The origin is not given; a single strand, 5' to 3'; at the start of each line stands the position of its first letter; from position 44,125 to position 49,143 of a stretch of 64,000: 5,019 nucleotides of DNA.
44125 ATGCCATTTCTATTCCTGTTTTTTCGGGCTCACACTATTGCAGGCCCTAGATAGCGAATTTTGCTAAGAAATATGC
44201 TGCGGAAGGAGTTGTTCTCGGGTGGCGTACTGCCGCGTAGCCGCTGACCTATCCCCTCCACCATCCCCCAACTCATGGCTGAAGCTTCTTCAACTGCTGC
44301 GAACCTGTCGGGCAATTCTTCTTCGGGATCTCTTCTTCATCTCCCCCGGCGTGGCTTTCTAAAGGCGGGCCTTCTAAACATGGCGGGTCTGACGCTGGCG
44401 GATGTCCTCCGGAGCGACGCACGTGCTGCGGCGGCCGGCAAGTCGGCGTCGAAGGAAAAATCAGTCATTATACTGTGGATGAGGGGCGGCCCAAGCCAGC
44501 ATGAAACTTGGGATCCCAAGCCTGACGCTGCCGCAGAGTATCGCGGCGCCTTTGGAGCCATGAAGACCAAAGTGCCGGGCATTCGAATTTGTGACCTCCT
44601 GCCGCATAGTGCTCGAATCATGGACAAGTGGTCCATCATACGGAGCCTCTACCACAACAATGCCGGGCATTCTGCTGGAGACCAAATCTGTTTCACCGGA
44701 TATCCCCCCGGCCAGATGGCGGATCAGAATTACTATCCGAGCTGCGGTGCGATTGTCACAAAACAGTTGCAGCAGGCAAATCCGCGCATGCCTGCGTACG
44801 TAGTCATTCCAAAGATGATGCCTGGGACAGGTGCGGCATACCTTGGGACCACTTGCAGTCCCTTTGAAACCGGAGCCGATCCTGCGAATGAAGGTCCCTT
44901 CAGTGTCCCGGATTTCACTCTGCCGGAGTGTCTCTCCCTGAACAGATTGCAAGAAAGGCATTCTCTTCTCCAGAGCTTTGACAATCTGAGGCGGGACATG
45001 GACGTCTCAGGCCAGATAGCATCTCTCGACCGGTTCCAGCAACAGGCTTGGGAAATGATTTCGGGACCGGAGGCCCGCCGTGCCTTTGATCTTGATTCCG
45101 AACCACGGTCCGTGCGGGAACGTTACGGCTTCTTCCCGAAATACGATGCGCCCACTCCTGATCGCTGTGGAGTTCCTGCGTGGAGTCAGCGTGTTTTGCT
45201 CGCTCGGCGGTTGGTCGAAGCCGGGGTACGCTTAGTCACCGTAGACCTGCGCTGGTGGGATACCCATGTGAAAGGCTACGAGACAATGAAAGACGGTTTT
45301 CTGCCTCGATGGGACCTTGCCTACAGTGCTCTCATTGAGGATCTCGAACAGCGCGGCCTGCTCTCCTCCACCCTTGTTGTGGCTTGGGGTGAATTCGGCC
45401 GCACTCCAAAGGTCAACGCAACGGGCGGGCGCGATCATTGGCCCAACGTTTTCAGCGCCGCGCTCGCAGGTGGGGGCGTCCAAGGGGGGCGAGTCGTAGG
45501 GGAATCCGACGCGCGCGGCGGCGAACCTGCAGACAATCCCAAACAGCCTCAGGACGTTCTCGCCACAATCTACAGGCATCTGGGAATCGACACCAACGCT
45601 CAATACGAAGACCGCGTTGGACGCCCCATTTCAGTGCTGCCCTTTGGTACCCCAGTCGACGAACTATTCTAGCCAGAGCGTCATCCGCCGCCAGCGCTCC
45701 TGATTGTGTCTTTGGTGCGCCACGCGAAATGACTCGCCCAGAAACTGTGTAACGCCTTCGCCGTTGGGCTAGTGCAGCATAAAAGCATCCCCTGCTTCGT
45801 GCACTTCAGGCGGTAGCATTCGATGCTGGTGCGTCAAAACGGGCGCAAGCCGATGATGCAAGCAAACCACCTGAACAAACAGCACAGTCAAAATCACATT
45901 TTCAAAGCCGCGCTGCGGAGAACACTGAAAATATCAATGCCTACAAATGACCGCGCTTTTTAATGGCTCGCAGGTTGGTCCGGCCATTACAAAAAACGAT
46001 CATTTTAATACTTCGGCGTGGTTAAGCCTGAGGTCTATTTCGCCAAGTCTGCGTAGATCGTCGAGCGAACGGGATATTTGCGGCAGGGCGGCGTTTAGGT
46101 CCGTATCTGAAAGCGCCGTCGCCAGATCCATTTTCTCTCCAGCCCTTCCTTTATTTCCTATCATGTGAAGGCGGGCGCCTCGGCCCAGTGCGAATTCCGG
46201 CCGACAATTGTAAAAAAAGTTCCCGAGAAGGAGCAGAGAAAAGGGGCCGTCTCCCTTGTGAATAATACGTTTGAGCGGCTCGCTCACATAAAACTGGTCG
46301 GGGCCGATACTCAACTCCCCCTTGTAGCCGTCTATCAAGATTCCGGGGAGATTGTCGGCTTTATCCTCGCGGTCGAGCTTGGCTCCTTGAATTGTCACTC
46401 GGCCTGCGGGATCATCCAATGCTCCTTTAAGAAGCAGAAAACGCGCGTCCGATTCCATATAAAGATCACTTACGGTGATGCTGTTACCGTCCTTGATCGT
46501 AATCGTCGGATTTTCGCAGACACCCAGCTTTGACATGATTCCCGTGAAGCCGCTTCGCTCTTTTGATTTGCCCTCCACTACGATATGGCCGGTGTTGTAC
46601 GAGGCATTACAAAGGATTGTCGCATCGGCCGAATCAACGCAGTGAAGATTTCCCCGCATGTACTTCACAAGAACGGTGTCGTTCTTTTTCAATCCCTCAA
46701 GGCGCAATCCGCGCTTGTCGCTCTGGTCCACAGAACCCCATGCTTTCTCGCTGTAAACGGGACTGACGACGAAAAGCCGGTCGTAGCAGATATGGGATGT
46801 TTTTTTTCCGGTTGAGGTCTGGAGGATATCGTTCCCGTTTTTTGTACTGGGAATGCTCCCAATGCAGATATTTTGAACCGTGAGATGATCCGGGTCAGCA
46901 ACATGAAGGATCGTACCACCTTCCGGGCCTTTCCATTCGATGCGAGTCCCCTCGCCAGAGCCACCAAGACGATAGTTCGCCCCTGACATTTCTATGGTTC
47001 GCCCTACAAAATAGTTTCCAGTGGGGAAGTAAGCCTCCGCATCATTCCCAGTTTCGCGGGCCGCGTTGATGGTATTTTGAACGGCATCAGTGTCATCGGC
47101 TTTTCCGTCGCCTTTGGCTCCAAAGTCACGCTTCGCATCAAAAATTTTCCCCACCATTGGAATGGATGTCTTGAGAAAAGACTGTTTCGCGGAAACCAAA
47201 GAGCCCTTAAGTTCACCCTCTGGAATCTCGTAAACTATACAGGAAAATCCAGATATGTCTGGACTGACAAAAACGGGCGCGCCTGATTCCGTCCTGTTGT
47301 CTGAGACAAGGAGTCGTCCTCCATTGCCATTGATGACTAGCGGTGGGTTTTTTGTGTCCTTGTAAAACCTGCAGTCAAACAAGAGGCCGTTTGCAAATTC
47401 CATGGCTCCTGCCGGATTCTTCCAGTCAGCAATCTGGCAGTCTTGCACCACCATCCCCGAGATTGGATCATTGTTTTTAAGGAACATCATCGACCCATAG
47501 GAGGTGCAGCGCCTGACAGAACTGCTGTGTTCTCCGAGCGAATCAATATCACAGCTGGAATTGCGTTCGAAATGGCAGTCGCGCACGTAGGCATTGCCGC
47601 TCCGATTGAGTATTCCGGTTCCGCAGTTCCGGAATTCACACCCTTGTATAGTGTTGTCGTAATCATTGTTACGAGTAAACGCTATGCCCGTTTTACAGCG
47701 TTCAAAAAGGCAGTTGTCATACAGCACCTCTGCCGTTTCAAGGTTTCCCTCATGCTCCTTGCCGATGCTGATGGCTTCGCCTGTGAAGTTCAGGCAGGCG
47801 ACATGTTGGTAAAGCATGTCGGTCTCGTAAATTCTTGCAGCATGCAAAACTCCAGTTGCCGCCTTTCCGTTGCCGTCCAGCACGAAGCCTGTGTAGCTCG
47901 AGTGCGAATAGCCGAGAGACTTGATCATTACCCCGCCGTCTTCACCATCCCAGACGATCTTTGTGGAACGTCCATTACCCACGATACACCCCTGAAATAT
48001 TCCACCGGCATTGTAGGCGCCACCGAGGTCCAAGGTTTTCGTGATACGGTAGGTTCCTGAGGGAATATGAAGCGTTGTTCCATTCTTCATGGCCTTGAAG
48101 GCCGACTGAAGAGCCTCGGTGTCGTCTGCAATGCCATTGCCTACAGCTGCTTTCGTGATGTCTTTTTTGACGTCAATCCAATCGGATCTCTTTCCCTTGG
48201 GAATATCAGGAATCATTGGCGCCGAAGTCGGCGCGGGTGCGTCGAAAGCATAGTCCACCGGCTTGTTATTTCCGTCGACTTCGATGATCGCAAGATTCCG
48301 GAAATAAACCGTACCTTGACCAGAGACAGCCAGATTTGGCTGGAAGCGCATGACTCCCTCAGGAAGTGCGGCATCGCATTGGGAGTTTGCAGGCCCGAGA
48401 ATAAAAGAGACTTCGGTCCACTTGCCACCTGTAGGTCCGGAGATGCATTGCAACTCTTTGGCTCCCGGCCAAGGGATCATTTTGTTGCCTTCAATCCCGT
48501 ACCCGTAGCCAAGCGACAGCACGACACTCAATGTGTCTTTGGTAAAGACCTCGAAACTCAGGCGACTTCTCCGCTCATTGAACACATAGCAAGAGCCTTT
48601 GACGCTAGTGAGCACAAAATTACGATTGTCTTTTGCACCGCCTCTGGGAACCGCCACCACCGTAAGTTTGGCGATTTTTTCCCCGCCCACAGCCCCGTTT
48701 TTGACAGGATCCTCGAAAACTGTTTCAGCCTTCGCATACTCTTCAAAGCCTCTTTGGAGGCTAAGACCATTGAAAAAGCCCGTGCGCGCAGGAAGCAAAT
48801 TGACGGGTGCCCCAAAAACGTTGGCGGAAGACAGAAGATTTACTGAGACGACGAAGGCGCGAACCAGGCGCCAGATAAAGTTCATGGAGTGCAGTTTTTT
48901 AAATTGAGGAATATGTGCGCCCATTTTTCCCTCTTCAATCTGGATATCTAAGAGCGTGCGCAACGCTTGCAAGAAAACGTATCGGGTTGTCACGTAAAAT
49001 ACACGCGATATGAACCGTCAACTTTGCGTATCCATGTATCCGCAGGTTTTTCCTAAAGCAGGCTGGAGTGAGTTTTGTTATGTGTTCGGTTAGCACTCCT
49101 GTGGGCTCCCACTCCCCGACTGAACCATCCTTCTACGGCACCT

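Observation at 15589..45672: Five paralogous PVC-specific secreted cassettes in 30 kb: a candidate undescribed extracytoplasmic system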

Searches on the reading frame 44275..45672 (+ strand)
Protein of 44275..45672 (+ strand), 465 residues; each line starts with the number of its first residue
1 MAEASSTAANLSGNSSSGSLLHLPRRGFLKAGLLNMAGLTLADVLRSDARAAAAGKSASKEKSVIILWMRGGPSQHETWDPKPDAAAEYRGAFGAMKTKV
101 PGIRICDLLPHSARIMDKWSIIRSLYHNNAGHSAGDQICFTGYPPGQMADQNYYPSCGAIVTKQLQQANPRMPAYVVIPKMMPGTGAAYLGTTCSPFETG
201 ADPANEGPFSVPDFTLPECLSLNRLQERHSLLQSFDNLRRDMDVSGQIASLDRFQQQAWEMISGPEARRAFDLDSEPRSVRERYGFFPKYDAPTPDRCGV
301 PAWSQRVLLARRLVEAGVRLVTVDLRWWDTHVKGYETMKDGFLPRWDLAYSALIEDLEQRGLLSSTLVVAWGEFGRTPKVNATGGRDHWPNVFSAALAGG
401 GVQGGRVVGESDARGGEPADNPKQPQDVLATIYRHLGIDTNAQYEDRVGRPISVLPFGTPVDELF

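Call 6: search_protein_families(library=pfam, proteins=[window:44275-45672:+], max_evalue=0.001)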
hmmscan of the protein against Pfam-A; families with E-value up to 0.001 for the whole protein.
window:44275-45672:+ (465 aa): 1 family
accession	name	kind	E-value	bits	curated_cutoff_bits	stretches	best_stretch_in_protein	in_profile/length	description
PF07394.17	DUF1501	-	4.7e-97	326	27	1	62-464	2-389/390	Protein of unknown function (DUF1501)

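Call 26: search_protein_families(library=pfam, proteins=[window:44275-45672:+], max_evalue=10)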
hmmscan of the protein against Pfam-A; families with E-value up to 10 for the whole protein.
window:44275-45672:+ (465 aa): 1 family
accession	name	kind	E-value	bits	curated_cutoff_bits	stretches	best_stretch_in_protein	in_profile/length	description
PF07394.17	DUF1501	-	4.7e-97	326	27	1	62-464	2-389/390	Protein of unknown function (DUF1501)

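Call 27: search_protein_families(library=ncbifam, proteins=[window:44275-45672:+], max_evalue=0.001)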
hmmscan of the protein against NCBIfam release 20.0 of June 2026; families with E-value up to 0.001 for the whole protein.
window:44275-45672:+ (465 aa): 0 families

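Call 72: find_encoding_contigs(protein=window:44275-45672:+, flank=10000, max_places=3)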
Protein window:44275-45672:+ (465 aa): 7 contigs read that carry it; 3 places shown.
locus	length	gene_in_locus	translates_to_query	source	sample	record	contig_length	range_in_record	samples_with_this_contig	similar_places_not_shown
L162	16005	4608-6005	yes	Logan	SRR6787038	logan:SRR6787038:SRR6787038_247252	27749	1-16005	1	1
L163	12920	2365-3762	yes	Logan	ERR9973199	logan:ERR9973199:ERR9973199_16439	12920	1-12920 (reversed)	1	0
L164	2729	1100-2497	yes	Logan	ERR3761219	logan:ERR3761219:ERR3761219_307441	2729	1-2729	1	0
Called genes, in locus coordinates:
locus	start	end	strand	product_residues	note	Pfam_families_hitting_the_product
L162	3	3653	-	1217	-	?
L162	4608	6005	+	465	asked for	PF07394:DUF1501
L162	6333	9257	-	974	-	PF12218:End_N_terminal (faint), PF13229:Beta_helix (weak), PF12708:Pect-lyase_RHGA_epim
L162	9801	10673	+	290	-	PF00515:TPR_1 (faint), PF07719:TPR_2 (faint)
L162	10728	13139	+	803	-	PF16126:DUF4838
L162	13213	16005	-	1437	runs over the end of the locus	PF06439:3keto-disac_hyd, PF23500:DUF7133, PF13646:HEAT_2 (faint)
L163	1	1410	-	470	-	?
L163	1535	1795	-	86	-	-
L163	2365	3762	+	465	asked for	PF07394:DUF1501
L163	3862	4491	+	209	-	-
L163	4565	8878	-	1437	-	PF06439:3keto-disac_hyd, PF23500:DUF7133, PF13646:HEAT_2 (faint)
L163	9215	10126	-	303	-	PF05935:Arylsulfotrans (faint), PF13360:PQQ_2 (faint), PF22701:Mala_s_1-like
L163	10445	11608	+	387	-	PF00155:Aminotran_1_2, PF12897:Asp_aminotransf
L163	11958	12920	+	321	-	?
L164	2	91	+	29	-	?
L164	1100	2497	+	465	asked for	PF07394:DUF1501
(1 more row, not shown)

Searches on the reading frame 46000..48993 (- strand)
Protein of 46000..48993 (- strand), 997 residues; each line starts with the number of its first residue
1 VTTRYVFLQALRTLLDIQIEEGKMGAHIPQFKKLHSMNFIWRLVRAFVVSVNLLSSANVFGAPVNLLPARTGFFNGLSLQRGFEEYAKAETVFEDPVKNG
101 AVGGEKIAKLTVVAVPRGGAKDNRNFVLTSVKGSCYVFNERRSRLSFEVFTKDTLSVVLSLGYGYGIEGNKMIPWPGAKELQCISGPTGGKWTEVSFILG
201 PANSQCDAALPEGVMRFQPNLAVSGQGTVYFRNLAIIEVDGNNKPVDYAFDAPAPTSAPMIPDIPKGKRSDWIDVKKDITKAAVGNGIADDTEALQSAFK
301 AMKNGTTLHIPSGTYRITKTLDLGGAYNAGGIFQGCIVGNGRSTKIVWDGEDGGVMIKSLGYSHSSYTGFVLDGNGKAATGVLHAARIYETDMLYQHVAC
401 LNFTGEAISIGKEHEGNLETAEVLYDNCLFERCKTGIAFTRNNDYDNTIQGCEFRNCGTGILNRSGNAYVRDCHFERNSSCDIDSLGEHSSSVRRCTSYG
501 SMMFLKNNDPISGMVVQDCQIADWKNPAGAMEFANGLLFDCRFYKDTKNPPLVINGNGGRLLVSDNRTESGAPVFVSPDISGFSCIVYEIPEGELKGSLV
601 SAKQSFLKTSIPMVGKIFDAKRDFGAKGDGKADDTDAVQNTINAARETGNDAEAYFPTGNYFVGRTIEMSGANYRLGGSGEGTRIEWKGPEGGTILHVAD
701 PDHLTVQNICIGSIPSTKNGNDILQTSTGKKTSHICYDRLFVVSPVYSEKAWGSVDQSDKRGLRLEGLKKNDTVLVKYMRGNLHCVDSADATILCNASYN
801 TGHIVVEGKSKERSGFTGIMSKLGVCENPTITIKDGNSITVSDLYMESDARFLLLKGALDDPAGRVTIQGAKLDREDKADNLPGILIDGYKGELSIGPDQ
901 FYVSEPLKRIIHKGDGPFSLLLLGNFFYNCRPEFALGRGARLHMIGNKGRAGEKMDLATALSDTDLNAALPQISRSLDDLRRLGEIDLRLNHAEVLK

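Call 10: search_protein_families(library=pfam, proteins=[window:46000-48993:-], max_evalue=0.001)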
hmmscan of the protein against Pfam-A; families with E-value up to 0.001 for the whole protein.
window:46000-48993:- (997 aa): 3 families
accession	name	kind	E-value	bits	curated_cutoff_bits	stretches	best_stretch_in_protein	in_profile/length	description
PF12708.12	Pect-lyase_RHGA_epim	-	7.4e-21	75.4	27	2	622-680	5-62/213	Rhamnogalacturonase A/epimerase, pectate lyase-like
PF13229.12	Beta_helix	-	5.7e-08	33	25.9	1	424-557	12-148/158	Right handed beta helix region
PF12218.14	End_N_terminal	-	2.1e-06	27.7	26.3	0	283-333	1-51/67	N terminal extension of bacteriophage endosialidase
